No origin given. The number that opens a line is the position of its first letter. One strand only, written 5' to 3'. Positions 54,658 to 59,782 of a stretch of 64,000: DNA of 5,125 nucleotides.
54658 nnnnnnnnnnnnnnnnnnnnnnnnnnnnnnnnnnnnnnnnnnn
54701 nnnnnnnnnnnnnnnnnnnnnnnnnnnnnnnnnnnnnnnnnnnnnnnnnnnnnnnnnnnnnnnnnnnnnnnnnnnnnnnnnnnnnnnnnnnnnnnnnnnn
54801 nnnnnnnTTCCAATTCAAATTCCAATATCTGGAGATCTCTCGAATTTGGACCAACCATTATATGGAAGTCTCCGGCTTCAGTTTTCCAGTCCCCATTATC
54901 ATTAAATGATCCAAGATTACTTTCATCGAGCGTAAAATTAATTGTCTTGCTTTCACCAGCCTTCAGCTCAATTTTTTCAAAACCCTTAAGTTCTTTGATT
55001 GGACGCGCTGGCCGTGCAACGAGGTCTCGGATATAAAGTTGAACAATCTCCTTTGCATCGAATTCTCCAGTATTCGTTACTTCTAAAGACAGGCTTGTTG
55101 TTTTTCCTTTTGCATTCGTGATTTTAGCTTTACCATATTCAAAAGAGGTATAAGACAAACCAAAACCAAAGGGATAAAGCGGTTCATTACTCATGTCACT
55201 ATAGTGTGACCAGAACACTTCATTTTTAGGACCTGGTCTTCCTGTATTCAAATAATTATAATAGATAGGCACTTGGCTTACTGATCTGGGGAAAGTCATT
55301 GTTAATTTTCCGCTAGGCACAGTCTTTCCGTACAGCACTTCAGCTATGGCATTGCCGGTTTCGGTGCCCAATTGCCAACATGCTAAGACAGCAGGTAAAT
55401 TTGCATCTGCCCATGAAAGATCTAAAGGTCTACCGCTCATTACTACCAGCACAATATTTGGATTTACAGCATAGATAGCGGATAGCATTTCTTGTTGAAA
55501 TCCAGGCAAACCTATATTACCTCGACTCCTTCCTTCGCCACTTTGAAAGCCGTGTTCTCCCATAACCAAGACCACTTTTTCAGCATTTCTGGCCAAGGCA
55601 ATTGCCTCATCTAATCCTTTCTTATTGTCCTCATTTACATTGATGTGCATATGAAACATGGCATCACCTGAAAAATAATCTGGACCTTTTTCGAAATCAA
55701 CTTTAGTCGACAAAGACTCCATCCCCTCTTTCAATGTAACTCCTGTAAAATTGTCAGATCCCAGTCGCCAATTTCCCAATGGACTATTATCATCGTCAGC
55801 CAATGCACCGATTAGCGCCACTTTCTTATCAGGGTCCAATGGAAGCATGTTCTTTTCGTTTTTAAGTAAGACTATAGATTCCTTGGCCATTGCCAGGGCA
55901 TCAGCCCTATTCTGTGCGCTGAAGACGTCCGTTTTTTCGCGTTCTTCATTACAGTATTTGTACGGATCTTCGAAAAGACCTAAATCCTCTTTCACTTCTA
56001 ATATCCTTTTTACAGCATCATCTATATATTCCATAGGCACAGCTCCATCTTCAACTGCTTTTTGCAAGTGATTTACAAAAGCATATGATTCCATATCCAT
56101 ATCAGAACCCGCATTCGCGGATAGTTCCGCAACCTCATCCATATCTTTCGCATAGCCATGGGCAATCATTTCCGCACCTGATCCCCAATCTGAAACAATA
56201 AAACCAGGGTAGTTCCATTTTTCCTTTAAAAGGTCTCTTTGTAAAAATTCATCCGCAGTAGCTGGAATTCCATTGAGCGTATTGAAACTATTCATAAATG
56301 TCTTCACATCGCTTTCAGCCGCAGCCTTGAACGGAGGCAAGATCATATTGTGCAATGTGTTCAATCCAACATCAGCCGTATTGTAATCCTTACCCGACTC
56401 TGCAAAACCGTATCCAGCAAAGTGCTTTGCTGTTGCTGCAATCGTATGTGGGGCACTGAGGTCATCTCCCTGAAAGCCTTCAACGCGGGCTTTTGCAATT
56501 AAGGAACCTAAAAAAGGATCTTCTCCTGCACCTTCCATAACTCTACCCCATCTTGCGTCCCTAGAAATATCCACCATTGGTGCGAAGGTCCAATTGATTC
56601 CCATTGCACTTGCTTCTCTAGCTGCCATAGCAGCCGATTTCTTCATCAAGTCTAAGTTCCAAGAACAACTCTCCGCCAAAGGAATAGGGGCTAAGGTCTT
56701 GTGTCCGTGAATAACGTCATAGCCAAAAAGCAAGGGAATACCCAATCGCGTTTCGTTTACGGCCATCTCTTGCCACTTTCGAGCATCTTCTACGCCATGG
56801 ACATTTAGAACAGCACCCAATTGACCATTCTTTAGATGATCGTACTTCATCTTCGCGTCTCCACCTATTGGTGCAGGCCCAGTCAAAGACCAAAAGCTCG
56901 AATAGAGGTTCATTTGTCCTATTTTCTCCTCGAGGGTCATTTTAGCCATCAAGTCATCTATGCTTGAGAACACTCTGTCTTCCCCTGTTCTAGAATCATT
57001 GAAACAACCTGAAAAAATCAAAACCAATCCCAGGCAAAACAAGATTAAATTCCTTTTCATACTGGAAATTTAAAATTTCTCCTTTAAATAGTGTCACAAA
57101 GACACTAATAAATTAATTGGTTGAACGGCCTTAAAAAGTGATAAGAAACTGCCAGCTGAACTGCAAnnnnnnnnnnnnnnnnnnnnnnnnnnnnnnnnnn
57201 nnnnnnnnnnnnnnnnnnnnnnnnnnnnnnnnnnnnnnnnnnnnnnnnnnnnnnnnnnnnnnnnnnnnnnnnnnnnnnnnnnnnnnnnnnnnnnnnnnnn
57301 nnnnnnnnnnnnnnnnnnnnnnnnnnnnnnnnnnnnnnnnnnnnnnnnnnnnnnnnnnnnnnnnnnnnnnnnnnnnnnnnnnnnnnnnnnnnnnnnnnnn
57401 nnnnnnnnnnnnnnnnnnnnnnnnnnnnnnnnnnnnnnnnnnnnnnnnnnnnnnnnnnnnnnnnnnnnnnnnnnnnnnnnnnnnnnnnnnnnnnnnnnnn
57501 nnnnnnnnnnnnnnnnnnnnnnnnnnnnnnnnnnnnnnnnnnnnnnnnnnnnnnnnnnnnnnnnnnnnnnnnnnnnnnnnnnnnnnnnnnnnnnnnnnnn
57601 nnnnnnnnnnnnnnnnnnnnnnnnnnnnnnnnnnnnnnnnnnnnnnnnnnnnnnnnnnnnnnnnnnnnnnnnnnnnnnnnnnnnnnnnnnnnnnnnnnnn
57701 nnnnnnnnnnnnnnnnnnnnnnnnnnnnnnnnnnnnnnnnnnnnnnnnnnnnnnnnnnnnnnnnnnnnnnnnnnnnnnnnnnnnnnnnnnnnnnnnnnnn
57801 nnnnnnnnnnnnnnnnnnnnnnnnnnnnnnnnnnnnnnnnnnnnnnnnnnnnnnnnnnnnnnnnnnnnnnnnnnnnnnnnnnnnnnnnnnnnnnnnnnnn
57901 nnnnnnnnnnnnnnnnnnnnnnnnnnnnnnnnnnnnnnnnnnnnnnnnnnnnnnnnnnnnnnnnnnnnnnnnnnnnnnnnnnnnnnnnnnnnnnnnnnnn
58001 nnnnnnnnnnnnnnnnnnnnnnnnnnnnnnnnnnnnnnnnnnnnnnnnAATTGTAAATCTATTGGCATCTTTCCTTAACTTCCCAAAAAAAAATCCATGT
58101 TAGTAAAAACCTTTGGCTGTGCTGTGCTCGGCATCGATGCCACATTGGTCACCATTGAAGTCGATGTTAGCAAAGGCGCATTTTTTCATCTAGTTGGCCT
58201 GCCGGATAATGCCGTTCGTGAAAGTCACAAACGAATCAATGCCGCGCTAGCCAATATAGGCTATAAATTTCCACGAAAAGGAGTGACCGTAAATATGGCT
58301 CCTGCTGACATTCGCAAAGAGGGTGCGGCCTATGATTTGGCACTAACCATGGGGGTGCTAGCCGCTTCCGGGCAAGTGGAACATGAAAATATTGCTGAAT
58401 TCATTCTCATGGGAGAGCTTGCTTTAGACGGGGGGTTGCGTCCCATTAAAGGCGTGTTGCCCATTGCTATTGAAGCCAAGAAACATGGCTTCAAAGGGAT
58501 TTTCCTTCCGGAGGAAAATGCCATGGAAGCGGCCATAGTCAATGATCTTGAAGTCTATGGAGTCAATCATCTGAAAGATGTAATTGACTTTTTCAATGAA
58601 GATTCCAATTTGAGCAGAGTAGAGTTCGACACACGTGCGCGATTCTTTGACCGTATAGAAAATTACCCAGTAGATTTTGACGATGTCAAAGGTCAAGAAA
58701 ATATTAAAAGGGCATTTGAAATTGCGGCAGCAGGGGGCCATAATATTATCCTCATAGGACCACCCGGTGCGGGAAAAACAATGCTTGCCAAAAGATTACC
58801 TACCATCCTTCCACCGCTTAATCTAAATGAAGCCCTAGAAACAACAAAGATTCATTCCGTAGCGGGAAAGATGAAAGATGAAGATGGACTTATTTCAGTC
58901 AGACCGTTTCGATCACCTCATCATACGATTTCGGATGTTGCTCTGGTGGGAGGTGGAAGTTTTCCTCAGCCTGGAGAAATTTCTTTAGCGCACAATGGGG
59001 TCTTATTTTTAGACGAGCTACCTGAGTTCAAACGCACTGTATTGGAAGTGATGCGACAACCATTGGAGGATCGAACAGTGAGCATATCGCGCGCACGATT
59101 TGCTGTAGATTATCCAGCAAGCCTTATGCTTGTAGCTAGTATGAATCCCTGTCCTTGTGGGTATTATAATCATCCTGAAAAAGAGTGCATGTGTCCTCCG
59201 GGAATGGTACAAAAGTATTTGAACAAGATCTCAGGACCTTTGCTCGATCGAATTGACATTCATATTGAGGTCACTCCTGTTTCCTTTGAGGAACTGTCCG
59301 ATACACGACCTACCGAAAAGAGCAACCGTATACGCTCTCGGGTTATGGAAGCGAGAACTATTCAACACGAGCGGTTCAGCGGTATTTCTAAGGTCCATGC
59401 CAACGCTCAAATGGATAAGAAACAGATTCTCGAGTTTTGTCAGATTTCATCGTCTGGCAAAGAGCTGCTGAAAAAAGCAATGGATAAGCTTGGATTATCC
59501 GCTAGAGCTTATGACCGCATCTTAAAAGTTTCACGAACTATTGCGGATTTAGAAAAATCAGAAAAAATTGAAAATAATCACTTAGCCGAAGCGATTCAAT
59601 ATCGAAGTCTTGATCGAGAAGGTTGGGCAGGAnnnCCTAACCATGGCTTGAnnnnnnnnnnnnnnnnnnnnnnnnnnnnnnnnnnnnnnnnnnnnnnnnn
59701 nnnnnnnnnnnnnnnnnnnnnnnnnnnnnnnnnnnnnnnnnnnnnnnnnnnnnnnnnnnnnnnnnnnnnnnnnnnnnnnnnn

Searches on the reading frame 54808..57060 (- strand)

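Call 13: search_protein_families(library=pfam, proteins=[window:54808-57060:-], max_evalue=0.001)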
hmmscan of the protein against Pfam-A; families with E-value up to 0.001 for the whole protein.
window:54808-57060:- (751 aa): 3 families
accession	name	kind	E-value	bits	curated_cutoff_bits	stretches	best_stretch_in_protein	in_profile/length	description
PF00933.27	Glyco_hydro_3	-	9.3e-63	213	27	1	42-356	1-316/316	Glycosyl hydrolase family 3 N terminal domain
PF01915.27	Glyco_hydro_3_C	-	1.3e-51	175.9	31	1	396-637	1-200/200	Glycosyl hydrolase family 3 C-terminal domain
PF14310.12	Fn3-like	-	8.1e-24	84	25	1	671-740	1-71/71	Fibronectin type III-like domain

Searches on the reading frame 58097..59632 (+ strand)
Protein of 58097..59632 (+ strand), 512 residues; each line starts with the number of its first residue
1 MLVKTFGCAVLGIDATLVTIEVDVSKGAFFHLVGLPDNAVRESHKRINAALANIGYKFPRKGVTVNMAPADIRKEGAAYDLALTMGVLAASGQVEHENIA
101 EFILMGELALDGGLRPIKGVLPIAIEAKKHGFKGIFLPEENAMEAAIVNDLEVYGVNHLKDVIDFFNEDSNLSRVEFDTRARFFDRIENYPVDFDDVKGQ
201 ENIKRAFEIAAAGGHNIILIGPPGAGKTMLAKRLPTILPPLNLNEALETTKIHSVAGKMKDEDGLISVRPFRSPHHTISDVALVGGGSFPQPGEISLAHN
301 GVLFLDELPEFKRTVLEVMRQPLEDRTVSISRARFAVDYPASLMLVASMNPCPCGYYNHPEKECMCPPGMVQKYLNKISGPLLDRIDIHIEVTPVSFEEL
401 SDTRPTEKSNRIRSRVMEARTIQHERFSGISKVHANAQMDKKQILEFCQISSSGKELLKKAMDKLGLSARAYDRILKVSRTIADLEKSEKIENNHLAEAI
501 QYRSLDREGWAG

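Call 51: search_protein_families(library=pfam, proteins=[window:58097-59632:+], max_evalue=0.0001)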
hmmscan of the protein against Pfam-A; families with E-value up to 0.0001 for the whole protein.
window:58097-59632:+ (512 aa): 7 families
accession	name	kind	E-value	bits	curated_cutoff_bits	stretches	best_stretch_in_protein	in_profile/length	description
PF01078.27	Mg_chelatase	-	8.6e-97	323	20.3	1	193-399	1-206/207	Magnesium chelatase, subunit ChlI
PF13541.12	ChlI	-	9.1e-44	148.7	27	1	20-141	1-121/121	Subunit ChlI of Mg-chelatase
PF13335.12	Mg_chelatase_C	-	2.2e-34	118.4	26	1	407-503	2-94/94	Magnesium chelatase, subunit ChlI C-terminal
PF07728.20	AAA_5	-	4.6e-10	40.1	22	1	216-353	1-125/139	AAA domain (dynein-related subfamily)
PF00493.29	MCM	-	4.4e-08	32.9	23.3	1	291-360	113-181/224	MCM P-loop domain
PF05496.18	RuvB_N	-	1.2e-05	25.5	27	0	191-232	3-51/159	Holliday junction DNA helicase RuvB P-loop domain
PF05362.19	Lon_C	-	1.4e-05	25.2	21.1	1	57-164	90-200/205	Lon protease (S16) C-terminal proteolytic domain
